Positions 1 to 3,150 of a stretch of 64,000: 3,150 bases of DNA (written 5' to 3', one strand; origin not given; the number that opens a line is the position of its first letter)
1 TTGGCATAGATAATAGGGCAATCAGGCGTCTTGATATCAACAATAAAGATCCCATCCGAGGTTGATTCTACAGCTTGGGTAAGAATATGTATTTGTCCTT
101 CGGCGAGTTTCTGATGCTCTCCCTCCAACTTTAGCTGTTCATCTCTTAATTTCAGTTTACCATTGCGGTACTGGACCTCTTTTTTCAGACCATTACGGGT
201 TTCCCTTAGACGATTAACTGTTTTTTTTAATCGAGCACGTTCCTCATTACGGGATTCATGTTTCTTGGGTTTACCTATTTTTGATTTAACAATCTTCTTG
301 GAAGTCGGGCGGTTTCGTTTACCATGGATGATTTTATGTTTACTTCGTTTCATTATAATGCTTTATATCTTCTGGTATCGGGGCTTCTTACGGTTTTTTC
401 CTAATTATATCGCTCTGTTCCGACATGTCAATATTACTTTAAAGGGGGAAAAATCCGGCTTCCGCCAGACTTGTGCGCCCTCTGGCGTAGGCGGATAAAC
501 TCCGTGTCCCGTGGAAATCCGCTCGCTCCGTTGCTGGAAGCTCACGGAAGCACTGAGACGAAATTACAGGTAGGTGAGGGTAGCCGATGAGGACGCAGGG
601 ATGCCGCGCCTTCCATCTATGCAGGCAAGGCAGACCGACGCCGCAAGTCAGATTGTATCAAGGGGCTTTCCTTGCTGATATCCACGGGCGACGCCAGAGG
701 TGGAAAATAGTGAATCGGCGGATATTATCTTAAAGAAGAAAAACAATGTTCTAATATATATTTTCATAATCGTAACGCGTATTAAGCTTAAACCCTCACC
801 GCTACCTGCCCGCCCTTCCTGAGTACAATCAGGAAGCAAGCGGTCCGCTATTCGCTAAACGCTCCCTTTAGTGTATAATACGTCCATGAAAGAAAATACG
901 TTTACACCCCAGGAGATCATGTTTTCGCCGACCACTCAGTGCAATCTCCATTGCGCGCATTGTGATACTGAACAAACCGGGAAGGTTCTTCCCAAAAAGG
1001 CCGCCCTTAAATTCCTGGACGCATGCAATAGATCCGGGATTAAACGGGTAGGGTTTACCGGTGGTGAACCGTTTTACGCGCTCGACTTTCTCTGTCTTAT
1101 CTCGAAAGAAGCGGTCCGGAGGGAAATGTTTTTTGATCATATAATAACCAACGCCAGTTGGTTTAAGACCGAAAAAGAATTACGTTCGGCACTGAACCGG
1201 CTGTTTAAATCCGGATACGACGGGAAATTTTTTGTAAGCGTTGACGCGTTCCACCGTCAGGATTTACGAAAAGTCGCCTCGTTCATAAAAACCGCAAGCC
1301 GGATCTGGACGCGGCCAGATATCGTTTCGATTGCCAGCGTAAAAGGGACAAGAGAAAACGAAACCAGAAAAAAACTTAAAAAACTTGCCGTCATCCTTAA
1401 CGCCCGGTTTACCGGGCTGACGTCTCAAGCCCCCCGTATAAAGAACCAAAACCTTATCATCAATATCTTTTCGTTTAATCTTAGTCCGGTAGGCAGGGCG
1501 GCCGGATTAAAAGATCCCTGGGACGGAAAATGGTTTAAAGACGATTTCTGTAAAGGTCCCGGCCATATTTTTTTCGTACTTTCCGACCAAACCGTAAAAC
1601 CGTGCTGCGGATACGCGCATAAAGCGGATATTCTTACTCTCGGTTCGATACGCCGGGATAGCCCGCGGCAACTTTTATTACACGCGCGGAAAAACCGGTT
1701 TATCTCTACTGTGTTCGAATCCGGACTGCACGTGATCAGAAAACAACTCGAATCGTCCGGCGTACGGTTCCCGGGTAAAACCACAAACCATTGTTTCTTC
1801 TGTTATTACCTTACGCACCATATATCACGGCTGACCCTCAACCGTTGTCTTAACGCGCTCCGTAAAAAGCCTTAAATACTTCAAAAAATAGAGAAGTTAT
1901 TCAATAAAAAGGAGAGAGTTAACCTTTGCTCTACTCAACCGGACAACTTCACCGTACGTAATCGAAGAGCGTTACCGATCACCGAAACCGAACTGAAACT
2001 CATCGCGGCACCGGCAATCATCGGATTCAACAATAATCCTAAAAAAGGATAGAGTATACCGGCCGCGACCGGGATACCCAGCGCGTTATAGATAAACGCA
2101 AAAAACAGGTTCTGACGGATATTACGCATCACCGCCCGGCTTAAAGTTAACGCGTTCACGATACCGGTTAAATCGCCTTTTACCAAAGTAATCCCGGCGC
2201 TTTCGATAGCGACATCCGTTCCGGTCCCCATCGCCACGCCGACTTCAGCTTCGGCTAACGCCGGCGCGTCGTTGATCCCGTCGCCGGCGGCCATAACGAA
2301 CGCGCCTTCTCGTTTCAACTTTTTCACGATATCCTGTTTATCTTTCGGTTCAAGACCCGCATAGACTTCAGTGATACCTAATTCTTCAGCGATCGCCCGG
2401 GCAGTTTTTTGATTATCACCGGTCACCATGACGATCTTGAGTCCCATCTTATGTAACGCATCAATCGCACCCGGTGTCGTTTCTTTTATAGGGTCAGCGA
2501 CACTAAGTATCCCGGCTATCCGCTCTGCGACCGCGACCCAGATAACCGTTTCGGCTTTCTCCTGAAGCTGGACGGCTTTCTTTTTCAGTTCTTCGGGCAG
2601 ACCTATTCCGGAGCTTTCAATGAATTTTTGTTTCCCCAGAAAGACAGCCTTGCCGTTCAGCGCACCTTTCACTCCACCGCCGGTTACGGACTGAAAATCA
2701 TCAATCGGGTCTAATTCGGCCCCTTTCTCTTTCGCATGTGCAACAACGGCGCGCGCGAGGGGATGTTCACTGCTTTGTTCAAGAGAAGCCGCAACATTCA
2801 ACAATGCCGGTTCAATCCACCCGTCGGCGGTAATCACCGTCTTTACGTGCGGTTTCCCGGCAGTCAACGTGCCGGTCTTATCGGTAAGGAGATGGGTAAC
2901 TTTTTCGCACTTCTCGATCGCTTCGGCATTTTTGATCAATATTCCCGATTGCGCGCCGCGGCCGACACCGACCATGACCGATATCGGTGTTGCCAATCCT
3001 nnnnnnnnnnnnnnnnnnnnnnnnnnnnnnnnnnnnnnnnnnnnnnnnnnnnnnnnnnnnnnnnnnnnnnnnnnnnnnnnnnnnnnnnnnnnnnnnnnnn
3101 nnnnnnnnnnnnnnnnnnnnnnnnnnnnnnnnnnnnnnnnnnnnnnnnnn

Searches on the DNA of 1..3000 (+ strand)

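Call 3: search_rna_families(source=window, start=1, end=3000, threshold=evalue, max_evalue=10, show_alignments=3)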
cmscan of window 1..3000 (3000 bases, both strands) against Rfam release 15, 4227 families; matches with E-value up to 10: 2.
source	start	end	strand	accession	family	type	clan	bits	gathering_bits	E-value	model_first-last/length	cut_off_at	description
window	200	272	-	RF02937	Clostridiales-2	Gene; sRNA;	-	18.7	58.6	0.47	1-82/82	no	Clostridiales-2 RNA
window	120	189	-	RF00212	SNORD38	Gene; snRNA; snoRNA; CD-box;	CL00051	17.1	44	9.4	1-70/70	no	Small nucleolar RNA SNORD38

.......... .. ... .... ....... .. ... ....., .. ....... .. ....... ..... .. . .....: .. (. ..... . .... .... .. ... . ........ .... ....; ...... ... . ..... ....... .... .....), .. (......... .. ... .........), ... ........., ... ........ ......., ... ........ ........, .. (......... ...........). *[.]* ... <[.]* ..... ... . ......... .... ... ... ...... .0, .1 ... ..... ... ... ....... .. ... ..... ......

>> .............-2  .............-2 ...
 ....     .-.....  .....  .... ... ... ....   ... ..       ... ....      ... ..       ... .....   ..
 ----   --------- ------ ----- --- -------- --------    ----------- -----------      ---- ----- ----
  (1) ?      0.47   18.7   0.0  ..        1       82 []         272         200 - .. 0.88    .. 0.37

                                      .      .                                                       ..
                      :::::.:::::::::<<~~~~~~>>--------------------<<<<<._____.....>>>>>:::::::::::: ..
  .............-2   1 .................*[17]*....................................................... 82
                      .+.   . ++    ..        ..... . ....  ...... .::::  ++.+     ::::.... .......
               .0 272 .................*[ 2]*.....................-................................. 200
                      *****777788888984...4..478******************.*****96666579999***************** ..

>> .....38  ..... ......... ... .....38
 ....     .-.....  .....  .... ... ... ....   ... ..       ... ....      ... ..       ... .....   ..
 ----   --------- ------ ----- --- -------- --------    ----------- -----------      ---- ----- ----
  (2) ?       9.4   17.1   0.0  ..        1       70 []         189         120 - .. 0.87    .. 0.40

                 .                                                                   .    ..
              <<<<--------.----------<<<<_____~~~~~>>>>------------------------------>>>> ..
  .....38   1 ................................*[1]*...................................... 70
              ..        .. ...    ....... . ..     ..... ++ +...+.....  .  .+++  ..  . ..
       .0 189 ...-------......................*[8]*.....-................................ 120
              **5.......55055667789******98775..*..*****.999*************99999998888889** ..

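Call 23: search_dna_similar(query=window:440-840:+, collection=plasmids, mode=distant, max_evalue=1)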
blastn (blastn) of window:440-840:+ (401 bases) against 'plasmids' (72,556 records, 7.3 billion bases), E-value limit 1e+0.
Records with a match: 4; places in all: 4; records where one place covers at least 80% of the query: 0.
Best place of each record, by identity: >=99% 2; 95-99% 1; 80-90% 1.
By first word of the organism name: Agrobacterium 3; Rhizobium 1.
By predicted mobility (MOB-suite, as given by PLSDB): non-mobilizable 2; conjugative 2.
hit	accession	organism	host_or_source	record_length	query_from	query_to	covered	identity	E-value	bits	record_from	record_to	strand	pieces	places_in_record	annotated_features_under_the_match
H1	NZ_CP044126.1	Rhizobium sp. BG4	Prosopis cineraria,pure bacterial ...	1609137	71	106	9%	89.7%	3e-2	47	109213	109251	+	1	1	record has no annotation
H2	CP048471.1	Agrobacterium tumefaciens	walnut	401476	6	31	6%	96.2%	4e-1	44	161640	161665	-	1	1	MFS transporter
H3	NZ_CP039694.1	Agrobacterium larrymoorei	-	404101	6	28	6%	100.0%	4e-1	43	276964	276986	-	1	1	MFS transporter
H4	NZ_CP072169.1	Agrobacterium larrymoorei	Ficus benjamina,cell culture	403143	6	28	6%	100.0%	4e-1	43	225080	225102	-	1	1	MFS transporter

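Call 51: search_dna_similar(query=window:440-840:+, collection=phages, mode=distant, max_evalue=1)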
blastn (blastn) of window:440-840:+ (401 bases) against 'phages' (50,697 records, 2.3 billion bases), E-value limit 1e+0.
Records with a match: 1; places in all: 1; records where one place covers at least 80% of the query: 0.
Best place of each record, by identity: 90-95% 1.
By first word of the organism name: Sulfolobus 1.
By host as written in the record: Sulfolobus islandicus LAL14/1 1.
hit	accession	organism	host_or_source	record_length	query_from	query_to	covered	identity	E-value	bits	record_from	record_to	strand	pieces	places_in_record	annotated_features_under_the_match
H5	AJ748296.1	Sulfolobus islandicus rudivirus 1 variant XX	Sulfolobus islandicus LAL14/1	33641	293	324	8%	90.6%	4e-1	42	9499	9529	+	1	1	hypothetical protein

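Call 58: search_rna_families(sources=[L018, L019, L015, L016, L001, L002], threshold=gathering)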
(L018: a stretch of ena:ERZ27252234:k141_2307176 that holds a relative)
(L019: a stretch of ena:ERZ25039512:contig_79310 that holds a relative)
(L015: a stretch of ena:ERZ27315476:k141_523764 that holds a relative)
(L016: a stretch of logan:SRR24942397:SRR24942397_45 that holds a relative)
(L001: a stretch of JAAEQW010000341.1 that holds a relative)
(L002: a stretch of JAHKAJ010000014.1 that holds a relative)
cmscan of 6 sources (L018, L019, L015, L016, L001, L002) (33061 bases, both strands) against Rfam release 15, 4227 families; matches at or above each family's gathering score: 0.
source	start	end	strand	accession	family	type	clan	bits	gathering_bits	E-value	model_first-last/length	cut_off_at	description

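Call 82: search_rna_families(source=window, start=380, end=900, threshold=evalue, max_evalue=10)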
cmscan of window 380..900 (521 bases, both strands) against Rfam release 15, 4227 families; matches with E-value up to 10: 1.
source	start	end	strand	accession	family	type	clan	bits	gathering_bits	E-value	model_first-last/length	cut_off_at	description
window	619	636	-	RF01977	HOTAIRM1_3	Gene; lncRNA;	-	11.2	37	4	1-59/59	no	HOX antisense intergenic RNA myeloid 1 conserved region 3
